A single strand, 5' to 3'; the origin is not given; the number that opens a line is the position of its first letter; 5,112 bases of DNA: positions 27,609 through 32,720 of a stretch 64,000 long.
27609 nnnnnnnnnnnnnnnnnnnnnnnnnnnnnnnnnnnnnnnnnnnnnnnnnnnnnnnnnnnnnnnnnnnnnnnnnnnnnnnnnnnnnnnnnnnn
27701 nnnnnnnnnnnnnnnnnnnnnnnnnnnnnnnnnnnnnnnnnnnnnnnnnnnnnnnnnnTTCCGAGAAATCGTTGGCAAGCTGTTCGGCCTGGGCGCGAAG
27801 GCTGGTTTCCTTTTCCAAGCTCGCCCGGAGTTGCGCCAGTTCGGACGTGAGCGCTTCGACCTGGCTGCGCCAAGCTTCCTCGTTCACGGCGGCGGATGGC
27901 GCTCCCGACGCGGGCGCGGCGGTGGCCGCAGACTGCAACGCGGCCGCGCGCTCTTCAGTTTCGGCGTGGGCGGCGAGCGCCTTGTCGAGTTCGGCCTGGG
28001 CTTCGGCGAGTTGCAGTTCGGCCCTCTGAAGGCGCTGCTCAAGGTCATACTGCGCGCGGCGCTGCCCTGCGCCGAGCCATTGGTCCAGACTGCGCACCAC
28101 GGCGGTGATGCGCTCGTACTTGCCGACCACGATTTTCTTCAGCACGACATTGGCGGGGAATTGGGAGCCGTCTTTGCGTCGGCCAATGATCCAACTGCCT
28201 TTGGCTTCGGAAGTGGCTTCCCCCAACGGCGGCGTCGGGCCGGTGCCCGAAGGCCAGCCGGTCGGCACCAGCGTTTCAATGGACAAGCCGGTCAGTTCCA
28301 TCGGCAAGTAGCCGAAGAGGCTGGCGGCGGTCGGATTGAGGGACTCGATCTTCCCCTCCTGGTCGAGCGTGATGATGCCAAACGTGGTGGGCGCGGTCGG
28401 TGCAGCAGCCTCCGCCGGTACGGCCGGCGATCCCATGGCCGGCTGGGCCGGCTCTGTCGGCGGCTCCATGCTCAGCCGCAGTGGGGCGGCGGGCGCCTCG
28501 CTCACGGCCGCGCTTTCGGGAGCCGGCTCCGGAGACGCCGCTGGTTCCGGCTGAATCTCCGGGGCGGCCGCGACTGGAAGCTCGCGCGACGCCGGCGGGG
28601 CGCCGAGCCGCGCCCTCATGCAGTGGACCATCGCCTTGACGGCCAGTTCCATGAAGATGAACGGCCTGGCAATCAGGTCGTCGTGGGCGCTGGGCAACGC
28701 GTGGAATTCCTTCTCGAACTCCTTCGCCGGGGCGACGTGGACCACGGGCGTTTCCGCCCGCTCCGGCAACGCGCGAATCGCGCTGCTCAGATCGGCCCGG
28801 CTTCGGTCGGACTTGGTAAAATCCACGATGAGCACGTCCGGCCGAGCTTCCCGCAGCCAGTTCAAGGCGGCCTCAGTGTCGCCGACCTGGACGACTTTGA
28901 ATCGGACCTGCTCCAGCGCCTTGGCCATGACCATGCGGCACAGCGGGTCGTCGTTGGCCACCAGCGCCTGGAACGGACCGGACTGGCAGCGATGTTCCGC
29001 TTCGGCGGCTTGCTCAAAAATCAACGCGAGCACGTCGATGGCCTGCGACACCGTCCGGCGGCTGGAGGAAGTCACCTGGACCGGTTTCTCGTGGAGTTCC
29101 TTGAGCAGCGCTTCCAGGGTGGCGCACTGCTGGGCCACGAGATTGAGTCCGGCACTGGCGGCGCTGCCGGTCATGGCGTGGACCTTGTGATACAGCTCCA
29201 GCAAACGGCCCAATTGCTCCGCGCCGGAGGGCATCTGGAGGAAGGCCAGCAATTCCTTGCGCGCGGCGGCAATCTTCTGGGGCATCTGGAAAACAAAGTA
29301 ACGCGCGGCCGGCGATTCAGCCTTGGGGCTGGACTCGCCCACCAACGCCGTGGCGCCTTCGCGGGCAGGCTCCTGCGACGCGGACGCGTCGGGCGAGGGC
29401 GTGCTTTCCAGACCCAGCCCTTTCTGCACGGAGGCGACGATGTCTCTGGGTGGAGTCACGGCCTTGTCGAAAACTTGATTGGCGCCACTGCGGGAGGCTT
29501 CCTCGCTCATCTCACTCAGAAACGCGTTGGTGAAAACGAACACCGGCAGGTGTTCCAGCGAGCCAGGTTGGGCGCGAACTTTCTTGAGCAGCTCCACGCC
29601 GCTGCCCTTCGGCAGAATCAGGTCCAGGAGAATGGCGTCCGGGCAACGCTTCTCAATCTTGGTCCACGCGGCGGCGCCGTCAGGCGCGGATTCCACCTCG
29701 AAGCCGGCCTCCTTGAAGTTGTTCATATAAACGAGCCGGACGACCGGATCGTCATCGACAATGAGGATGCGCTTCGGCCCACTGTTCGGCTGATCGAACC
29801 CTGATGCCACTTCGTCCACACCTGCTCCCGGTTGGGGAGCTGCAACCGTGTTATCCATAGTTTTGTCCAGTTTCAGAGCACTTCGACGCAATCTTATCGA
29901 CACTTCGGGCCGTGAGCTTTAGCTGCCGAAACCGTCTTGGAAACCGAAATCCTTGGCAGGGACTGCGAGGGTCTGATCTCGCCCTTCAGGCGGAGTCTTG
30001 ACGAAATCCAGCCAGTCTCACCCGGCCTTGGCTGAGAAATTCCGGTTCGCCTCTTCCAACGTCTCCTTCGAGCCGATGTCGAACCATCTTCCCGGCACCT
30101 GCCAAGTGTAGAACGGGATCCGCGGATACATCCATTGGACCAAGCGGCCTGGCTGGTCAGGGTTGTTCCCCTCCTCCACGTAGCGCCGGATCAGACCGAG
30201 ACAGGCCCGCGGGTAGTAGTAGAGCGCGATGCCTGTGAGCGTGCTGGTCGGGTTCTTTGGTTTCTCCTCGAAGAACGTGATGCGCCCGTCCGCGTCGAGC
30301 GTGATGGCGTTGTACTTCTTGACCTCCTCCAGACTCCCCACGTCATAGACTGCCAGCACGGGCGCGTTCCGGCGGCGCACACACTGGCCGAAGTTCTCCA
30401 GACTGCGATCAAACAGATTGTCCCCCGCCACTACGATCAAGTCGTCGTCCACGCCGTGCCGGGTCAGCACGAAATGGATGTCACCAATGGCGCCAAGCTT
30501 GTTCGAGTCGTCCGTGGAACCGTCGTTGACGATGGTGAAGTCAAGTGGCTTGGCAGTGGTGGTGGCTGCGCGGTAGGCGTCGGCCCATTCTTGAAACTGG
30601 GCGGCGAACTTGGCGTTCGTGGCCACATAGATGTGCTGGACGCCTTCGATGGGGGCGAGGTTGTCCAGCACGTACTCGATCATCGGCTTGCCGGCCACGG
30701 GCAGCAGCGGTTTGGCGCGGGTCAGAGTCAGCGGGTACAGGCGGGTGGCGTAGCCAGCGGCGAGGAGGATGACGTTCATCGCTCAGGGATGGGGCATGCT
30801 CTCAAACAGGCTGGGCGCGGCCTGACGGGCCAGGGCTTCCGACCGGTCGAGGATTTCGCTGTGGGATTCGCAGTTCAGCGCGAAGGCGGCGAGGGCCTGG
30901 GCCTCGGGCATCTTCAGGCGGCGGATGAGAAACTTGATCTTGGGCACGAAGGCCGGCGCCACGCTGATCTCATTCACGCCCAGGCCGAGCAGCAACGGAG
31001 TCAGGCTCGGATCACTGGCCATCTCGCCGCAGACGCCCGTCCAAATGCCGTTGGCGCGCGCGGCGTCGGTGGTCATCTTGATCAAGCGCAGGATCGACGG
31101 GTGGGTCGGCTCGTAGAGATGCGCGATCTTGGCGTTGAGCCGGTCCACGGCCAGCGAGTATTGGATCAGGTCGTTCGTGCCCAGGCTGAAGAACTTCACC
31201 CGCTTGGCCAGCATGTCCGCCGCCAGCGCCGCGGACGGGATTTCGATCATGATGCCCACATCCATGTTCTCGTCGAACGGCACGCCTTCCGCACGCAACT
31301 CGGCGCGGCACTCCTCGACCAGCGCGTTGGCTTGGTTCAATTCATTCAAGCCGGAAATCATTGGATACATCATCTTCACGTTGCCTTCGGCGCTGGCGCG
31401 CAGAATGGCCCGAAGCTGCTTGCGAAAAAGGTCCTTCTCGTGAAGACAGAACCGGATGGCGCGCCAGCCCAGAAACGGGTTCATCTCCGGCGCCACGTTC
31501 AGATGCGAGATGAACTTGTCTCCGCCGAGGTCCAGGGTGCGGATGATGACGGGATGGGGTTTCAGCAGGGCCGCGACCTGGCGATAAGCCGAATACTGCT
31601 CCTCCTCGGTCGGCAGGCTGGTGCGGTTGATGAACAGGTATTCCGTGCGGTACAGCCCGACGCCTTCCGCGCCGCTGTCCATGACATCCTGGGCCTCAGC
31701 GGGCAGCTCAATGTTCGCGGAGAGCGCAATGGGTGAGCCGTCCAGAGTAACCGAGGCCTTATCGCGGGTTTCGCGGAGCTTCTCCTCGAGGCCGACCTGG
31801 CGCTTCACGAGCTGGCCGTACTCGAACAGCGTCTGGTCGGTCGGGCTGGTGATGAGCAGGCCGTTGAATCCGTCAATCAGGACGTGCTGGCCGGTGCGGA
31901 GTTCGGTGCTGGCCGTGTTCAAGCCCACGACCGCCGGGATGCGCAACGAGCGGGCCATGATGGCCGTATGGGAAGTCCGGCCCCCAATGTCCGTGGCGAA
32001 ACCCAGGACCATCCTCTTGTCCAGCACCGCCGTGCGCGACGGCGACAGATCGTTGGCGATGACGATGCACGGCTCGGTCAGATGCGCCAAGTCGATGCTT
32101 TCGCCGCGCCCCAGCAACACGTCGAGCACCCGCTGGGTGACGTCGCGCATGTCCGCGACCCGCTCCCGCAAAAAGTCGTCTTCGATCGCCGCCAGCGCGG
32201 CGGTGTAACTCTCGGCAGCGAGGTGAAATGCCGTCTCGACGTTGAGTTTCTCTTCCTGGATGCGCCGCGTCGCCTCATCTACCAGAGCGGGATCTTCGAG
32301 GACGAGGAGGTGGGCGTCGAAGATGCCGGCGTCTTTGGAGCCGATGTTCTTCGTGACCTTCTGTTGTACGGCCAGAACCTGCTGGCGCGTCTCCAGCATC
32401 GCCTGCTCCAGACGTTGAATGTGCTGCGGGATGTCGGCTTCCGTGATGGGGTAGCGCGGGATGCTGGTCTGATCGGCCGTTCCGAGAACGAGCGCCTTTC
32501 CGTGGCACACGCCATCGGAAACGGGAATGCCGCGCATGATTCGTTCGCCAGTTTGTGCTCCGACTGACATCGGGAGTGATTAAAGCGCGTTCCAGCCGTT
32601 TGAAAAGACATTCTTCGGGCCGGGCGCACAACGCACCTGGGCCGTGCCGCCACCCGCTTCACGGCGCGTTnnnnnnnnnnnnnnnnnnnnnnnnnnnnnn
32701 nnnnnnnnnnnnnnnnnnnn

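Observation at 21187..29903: Minus-strand signalling operon: a 1600-aa REC-Hpt-REC-PAS-coiled-coil protein, a paralogous REC-Hpt-REC protein, and a PAS/GAF sensor kinase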

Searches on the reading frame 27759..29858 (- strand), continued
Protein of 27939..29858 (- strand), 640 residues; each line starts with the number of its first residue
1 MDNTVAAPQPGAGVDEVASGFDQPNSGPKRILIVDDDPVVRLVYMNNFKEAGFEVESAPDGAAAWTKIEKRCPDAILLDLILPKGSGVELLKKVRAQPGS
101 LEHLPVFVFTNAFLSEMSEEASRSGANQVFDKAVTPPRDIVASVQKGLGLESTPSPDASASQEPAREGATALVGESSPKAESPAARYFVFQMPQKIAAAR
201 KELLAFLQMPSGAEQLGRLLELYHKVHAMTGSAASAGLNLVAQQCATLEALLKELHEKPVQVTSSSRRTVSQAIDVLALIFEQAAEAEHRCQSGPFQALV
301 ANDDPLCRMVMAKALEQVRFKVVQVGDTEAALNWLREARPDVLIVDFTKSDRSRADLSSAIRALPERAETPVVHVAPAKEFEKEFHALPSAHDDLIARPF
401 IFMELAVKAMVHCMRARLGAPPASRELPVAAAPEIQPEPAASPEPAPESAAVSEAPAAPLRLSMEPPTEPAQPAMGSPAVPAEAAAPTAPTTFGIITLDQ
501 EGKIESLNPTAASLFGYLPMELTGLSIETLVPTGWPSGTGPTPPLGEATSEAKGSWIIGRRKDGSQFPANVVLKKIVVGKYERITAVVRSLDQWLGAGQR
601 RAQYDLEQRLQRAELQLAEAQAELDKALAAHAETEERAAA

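Call 50: find_encoding_contigs(protein=P0233, flank=10000, max_places=2)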
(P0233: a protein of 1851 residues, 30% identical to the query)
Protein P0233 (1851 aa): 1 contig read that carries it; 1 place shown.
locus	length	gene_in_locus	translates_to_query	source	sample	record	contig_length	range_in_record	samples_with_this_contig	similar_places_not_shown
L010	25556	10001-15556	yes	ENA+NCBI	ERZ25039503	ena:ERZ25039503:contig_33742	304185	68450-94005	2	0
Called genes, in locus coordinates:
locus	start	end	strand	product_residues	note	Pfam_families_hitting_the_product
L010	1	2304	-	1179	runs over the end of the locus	PF13895:Ig_2 (faint), PF07679:I-set (weak), PF13927:Ig_3 (weak), PF13385:Laminin_G_3, PF00354:Pentaxin (faint), PF02973:Sialidase (faint), PF13385:Laminin_G_3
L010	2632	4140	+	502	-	PF00515:TPR_1 (faint), PF12895:ANAPC3 (faint), PF13432:TPR_16, PF14559:TPR_19 (weak), PF13432:TPR_16, PF14559:TPR_19 (weak), PF07719:TPR_2 (weak), PF13469:Sulfotransfer_3, +10 more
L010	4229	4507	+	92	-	-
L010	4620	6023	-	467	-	PF13378:MR_MLE_C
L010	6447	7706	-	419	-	PF00083:Sugar_tr, PF07690:MFS_1, PF12832:MFS_1_like (weak), PF07690:MFS_1, PF00083:Sugar_tr (weak)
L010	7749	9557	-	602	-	PF03648:Glyco_hydro_67N, PF16126:DUF4838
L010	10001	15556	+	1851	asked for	PF00072:Response_reg, PF00038:Filament (faint), PF00261:Tropomyosin (faint), PF15619:Lebercilin (faint), PF23649:FKBP15 (faint), PF24161:CCDC39 (faint), PF28487:WIP_coiled_coil (faint), PF14077:WDR18_C (faint)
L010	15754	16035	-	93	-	-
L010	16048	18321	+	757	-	PF19220:Rod_CreS (faint)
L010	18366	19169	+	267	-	-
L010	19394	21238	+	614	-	PF00246:Peptidase_M14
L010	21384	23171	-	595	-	PF01738:DLH (weak), PF12146:Hydrolase_4 (faint), PF12697:Abhydrolase_6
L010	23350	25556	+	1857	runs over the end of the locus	-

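Call 62: find_related_loci(query=A2, collection=metagenome_contigs, flank=10000)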
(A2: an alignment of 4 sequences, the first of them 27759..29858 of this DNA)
Query A2 (700 aa) in metagenome_contigs; peptide patterns used: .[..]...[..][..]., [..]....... (x = any residue, [..] = any of these).
600 stretches matched a pattern (row limit reached: there are more); 140 encode a relative of the query (tblastn E <= 1e-3); the best 80 are kept; 80 distinct loci.
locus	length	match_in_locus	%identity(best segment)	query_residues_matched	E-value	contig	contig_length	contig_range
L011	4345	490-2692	40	14-457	3e-81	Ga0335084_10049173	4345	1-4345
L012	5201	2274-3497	38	29-422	1e-75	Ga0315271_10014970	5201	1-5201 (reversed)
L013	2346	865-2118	36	23-428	1e-75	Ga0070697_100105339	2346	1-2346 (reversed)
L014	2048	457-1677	36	29-419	1e-76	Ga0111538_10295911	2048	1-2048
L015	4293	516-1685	36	29-419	3e-73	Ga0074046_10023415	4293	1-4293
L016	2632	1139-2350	36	22-417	1e-74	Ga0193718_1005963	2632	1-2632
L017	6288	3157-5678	38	23-450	1e-72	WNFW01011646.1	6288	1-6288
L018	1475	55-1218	37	29-416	2e-77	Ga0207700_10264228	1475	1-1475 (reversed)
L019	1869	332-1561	38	27-433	4e-76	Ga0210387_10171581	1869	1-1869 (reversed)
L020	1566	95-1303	36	22-420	2e-76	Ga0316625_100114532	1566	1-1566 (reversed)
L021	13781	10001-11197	36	29-420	1e-71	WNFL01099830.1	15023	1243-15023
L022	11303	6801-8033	36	30-420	1e-71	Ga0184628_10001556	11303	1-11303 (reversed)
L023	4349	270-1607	35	29-461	6e-72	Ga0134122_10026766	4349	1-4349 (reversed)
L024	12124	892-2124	34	29-428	3e-71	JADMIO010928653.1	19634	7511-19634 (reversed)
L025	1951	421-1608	35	29-418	2e-74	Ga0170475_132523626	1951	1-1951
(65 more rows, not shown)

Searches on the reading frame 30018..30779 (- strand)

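Call 8: search_protein_families(library=pfam, proteins=[window:30018-30779:-], max_evalue=0.001)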
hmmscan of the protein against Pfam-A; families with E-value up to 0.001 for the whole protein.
window:30018-30779:- (253 aa): 3 families
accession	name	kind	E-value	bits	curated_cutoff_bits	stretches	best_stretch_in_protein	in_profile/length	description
PF00483.29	NTP_transferase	-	5.3e-32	111.8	21.2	1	3-248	2-242/245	Nucleotidyl transferase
PF12804.13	NTP_transf_3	-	6.7e-12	46.3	27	1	3-200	1-144/160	MobA-like NTP transferase domain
PF02348.25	CTP_transf_3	-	1.1e-05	25.8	22.6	1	22-62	15-55/217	Cytidylyltransferase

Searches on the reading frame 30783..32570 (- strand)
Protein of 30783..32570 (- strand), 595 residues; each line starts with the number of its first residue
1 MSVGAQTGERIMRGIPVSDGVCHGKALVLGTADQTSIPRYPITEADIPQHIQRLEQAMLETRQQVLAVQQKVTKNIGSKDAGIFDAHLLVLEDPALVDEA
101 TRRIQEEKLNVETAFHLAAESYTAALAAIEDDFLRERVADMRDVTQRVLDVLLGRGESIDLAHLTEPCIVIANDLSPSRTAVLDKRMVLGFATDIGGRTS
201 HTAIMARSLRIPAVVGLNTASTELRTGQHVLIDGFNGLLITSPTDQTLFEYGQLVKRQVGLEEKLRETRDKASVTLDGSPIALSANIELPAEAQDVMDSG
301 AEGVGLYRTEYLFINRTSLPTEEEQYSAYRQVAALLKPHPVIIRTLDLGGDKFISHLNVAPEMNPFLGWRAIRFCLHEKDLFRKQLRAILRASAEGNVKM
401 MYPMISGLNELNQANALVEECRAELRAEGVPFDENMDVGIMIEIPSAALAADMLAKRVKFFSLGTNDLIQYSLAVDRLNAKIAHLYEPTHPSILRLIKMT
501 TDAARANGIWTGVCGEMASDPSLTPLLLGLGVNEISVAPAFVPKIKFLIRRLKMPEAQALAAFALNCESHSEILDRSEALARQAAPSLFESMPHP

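Call 8: search_protein_families(library=pfam, proteins=[window:30783-32570:-], max_evalue=0.001)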
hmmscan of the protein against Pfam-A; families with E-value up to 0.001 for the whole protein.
window:30783-32570:- (595 aa): 3 families
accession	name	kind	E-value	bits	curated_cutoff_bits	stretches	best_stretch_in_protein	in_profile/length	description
PF02896.24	PEP-utilizers_C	-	1.3e-115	386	22.8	1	264-553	3-292/293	PEP-utilising enzyme, PEP-binding domain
PF05524.18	PEP-utilisers_N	-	4.2e-29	101.6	24.4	1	13-137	1-121/121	PEP-utilising enzyme, N-terminal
PF00391.29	PEP-utilizers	-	1.6e-23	82.5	23.1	1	165-237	2-72/72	PEP-utilising enzyme, mobile domain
